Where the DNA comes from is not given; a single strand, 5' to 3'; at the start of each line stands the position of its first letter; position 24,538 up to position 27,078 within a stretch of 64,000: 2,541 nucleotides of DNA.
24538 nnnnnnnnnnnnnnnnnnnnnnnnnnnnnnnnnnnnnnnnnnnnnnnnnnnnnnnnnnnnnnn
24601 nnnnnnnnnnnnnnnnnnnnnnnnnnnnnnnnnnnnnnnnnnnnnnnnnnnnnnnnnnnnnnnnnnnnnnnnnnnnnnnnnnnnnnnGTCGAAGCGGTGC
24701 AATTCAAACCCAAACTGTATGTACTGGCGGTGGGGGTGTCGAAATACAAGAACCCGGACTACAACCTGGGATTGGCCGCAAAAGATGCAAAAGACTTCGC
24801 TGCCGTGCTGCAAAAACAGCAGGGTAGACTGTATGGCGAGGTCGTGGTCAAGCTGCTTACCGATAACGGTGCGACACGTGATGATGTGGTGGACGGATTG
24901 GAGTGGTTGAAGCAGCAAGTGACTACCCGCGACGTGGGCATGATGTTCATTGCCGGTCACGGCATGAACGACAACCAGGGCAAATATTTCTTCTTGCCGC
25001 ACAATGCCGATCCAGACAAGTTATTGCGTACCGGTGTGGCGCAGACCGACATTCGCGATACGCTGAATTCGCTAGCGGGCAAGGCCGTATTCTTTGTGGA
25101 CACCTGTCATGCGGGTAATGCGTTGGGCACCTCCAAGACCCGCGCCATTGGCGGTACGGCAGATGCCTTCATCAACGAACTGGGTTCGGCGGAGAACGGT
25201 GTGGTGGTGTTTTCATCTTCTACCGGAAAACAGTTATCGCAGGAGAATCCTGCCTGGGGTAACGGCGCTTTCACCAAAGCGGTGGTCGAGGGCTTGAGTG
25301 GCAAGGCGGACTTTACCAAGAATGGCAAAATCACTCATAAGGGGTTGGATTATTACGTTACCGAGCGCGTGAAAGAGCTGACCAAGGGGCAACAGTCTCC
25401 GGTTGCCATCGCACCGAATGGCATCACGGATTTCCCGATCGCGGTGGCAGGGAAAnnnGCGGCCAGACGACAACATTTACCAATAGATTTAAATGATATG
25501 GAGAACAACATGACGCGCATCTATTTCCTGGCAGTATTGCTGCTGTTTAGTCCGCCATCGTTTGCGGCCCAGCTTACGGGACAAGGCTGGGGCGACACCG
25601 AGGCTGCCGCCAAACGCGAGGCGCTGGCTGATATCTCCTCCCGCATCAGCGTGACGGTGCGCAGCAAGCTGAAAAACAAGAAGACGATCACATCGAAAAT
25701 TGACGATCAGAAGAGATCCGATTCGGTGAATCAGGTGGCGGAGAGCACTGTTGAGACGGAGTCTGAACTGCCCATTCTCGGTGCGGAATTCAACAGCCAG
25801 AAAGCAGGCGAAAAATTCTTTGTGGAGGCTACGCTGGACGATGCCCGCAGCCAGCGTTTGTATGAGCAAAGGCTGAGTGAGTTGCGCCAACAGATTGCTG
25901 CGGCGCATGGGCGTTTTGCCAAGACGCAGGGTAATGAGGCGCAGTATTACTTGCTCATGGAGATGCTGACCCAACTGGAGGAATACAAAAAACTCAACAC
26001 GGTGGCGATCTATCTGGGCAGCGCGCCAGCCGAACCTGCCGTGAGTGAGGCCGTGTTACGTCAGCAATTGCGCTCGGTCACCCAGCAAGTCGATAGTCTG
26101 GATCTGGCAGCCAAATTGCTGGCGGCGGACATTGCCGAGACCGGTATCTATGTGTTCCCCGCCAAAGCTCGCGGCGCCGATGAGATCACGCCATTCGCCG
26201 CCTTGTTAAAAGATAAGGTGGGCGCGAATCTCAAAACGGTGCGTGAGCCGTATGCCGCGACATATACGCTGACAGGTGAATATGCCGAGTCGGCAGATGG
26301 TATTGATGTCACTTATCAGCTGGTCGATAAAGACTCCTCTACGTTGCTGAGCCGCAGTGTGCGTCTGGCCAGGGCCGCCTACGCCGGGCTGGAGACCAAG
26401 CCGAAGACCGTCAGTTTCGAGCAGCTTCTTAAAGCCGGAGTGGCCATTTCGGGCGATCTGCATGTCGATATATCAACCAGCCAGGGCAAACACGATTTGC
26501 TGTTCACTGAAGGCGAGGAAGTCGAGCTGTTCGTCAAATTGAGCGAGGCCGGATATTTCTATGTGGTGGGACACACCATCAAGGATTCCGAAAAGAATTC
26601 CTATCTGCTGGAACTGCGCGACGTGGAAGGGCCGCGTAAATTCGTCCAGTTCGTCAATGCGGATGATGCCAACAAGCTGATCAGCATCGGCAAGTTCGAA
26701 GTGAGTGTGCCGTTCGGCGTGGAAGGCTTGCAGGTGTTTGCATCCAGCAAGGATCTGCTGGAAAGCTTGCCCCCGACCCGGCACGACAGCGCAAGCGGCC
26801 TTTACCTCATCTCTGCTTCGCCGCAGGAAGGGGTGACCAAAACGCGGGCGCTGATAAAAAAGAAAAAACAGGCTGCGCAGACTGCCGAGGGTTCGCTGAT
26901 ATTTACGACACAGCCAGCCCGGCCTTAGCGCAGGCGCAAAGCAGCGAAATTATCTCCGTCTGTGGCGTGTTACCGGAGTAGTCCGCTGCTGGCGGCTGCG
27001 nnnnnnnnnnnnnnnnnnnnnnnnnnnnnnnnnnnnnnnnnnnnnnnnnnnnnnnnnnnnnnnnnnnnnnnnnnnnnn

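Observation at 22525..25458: Caspase with an intact catalytic dyad fused to a WD40 propeller and carrying a secretion signal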

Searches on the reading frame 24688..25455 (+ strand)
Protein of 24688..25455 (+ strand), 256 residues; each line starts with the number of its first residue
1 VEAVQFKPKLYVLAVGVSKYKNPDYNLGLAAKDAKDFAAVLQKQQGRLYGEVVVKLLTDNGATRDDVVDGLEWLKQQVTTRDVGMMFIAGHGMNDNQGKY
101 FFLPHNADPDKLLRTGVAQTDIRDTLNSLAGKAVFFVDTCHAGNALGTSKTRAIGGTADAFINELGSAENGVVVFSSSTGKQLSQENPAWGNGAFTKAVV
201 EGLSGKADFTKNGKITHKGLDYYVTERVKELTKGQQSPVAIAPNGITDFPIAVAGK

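Call 36: search_solved_structures(query=window:24688-25455:+, max_evalue=1, show_alignments=3)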
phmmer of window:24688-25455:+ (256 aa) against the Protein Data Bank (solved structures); distinct sequences matched with E-value up to 1: 14.
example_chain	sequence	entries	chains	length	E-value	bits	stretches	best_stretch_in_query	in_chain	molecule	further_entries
6a7w_A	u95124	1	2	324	0.32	13.7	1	62-102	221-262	Putative integral membrane protein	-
5mx9_A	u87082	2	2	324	0.32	13.7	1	62-102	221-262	Phosphatidylethanolamine transferase Mcr-2 | Putative integral membrane protein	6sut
5eqw_A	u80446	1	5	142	0.46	13.2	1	49-132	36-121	Putative major coat protein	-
6li5_A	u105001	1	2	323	0.66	12.7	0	62-108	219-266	Probable phosphatidylethanolamine transferase Mcr-1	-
5grr_A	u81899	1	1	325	0.67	12.7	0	62-108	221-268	Probable phosphatidylethanolamine transferase Mcr-1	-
5lrm_A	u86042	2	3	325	0.67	12.7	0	62-108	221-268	phosphatidylethanolamine transferase Mcr-1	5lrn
5zjv_A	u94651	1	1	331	0.69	12.6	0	62-108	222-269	Probable phosphatidylethanolamine transferase Mcr-1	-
4afr_A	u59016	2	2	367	0.7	12.6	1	13-94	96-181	METACASPASE | METACASPASE MCA2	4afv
5ylc_A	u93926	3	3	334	0.7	12.6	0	62-108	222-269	Probable phosphatidylethanolamine transferase Mcr-1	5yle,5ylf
6li4_A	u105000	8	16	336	0.71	12.6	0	62-108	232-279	Probable phosphatidylethanolamine transferase Mcr-1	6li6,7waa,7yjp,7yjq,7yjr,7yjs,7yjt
5k4p_A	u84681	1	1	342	0.73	12.5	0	62-108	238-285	Probable phosphatidylethanolamine transferase Mcr-1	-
5gov_B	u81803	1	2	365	0.82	12.4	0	62-107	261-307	Probable phosphatidylethanolamine transferase Mcr-1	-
4afp_A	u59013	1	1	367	0.83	12.4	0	13-94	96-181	METACASPASE MCA2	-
4af8_A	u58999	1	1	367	0.83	12.4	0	13-94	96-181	METACASPASE MCA2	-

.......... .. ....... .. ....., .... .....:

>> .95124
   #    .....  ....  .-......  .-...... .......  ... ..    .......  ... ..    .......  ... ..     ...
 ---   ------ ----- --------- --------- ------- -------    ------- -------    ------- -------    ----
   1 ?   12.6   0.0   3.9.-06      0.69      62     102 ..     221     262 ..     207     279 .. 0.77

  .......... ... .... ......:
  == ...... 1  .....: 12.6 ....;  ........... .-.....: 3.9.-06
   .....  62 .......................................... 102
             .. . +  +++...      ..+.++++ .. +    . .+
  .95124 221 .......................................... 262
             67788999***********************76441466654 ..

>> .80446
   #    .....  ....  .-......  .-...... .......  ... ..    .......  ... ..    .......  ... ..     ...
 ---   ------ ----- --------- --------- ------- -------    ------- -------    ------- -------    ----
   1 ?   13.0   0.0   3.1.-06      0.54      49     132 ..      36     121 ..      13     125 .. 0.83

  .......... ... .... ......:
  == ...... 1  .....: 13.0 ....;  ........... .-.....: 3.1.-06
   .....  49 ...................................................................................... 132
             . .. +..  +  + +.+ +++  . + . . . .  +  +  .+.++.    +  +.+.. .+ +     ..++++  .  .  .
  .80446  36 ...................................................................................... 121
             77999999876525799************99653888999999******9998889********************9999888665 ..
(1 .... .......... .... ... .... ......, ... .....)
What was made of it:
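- Tried and rejected: Single-sequence search of the caspase domain against PDB gave nothing significant (call 36).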

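Call 53: search_solved_structures(query=A5, max_evalue=1, show_alignments=5)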
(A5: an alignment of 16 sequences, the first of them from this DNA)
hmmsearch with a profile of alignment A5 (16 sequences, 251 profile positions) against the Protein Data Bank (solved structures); distinct sequences matched with E-value up to 1: 19.
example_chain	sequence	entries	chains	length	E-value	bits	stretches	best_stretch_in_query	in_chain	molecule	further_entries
3bij_A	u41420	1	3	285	0.00019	24.1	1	10-145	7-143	Uncharacterized protein GSU0716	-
6li5_A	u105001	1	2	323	0.017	17.7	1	59-132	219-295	Probable phosphatidylethanolamine transferase Mcr-1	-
5grr_A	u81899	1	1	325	0.017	17.7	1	59-132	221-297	Probable phosphatidylethanolamine transferase Mcr-1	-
5lrm_A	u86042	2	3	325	0.017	17.7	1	59-132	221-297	phosphatidylethanolamine transferase Mcr-1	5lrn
5zjv_A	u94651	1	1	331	0.018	17.7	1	59-132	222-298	Probable phosphatidylethanolamine transferase Mcr-1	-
5ylc_A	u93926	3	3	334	0.018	17.6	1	59-132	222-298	Probable phosphatidylethanolamine transferase Mcr-1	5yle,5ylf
6li4_A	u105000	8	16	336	0.019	17.6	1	59-132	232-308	Probable phosphatidylethanolamine transferase Mcr-1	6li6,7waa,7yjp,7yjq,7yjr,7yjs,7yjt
5k4p_A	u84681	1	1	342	0.019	17.6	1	59-132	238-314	Probable phosphatidylethanolamine transferase Mcr-1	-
5gov_B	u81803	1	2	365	0.021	17.4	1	59-132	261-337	Probable phosphatidylethanolamine transferase Mcr-1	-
6a7w_A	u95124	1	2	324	0.024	17.3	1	59-104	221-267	Putative integral membrane protein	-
5mx9_A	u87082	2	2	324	0.024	17.3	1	59-104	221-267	Phosphatidylethanolamine transferase Mcr-2 | Putative integral membrane protein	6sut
9nww_B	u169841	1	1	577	0.047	16.3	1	59-132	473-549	Probable phosphatidylethanolamine transferase Mcr-1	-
4afr_A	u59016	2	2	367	0.11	15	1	10-142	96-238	METACASPASE | METACASPASE MCA2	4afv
4afp_A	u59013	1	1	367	0.15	14.7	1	10-121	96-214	METACASPASE MCA2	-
3hmc_A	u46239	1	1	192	0.15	14.7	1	23-102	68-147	Putative prophage LambdaBa04, glycosyl hydrolase, family 25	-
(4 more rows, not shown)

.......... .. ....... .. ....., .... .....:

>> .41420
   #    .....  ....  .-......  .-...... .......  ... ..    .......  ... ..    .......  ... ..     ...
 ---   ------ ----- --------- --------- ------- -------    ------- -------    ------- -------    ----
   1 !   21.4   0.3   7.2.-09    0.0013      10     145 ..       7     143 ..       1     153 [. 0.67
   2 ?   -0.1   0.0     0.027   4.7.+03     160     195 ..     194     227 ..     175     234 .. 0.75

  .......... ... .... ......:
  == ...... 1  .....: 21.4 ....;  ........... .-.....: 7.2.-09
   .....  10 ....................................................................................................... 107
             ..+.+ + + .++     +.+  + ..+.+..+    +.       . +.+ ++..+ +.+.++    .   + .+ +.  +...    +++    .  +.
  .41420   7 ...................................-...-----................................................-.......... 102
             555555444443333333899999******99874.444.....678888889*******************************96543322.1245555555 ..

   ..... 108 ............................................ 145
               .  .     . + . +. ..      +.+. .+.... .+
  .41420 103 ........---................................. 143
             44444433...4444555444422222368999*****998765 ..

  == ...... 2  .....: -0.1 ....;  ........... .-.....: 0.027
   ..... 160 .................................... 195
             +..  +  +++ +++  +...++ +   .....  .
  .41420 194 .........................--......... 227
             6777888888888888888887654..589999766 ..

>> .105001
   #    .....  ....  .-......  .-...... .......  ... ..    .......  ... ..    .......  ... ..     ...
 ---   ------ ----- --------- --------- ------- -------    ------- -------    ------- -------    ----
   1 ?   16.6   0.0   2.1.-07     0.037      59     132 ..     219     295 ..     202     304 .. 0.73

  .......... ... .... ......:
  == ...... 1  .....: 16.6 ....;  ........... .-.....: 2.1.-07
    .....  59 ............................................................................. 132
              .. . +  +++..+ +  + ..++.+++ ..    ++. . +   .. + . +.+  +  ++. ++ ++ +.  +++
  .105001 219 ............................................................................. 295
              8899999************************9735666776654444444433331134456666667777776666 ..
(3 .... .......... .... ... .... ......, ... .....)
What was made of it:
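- The family profile aligns the KDA, GHG, DxCHSG and NGAFT motifs with GSU0716 (call 53).
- Tried and rejected: A family profile was needed to reach GSU0716 (call 53).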

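Call 92: search_protein_representatives(protein=window:24688-25455:+)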
Query: 256 residues. Proteins with E-value up to 0.001 (for the whole library): 35932; up to 1e-10: 15724; up to 1e-30: 1792. The best 150 are listed.
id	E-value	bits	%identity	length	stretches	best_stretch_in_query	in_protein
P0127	2.4e-143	492.3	48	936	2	6-253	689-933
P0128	1.4e-137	473.4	47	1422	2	7-255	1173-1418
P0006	2.3e-137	472.7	83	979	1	5-254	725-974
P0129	8.2e-135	464.4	49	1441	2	5-253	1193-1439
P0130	1.4e-129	447.3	45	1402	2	7-253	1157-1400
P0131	8.0e-123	425.1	74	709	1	5-254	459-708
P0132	3.0e-118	410.1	71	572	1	4-254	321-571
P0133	4.2e-108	376.9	41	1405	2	7-252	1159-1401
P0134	5.2e-102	356.9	65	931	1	2-256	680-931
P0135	4.8e-101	353.8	65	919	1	5-253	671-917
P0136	6.3e-101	353.4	63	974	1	5-256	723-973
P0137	2.4e-98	344.9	63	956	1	2-255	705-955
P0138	3.4e-98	344.4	63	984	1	6-253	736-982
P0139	1.3e-97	342.5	60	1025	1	5-254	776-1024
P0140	4.4e-96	337.5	64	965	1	7-253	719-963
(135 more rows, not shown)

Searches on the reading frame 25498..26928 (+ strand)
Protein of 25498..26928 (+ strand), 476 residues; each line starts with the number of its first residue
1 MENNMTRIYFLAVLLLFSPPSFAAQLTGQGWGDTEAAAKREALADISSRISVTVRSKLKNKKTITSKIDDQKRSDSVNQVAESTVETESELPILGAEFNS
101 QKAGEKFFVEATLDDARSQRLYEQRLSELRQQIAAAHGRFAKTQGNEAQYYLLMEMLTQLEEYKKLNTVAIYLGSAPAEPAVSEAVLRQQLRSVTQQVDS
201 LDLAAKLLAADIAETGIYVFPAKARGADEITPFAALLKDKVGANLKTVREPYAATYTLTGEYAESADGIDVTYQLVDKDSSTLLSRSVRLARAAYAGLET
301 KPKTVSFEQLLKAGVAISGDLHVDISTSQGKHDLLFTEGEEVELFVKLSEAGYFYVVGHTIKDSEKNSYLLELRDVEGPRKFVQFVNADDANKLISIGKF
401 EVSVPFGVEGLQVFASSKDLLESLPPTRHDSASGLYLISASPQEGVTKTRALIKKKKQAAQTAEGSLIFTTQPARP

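Call 7: search_protein_families(library=pfam, proteins=[window:25498-26928:+], max_evalue=0.01)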
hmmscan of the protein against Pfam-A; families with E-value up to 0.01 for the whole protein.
window:25498-26928:+ (476 aa): 2 families
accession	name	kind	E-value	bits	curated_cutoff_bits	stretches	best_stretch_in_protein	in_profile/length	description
PF02169.21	LPP20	-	8.5e-07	29.8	25.9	1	20-113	9-96/97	LPP20 lipoprotein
PF14326.11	DUF4384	-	0.0015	19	27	1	336-418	2-80/81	Domain of unknown function (DUF4384)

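Call 8: search_protein_families(library=ncbifam, proteins=[window:25498-26928:+], max_evalue=0.01)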
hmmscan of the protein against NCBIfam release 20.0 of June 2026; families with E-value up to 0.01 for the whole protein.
window:25498-26928:+ (476 aa): 0 families

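Call 46: search_protein_families(library=padloc, proteins=[window:25498-26928:+], max_evalue=0.01)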
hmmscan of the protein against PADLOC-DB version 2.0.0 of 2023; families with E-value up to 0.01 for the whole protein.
window:25498-26928:+ (476 aa): 0 families

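Call 86: search_solved_structures(query=window:25498-26928:+, max_evalue=1)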
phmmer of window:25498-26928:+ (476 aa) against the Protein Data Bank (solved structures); distinct sequences matched with E-value up to 1: 2.
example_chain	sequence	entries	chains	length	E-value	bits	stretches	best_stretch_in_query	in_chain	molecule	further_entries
5m89_A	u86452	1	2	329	0.21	13.9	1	194-291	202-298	Spliceosome WD40 Sc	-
4kzs_A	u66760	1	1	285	0.28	13.5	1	25-78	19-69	LPP20 lipofamily protein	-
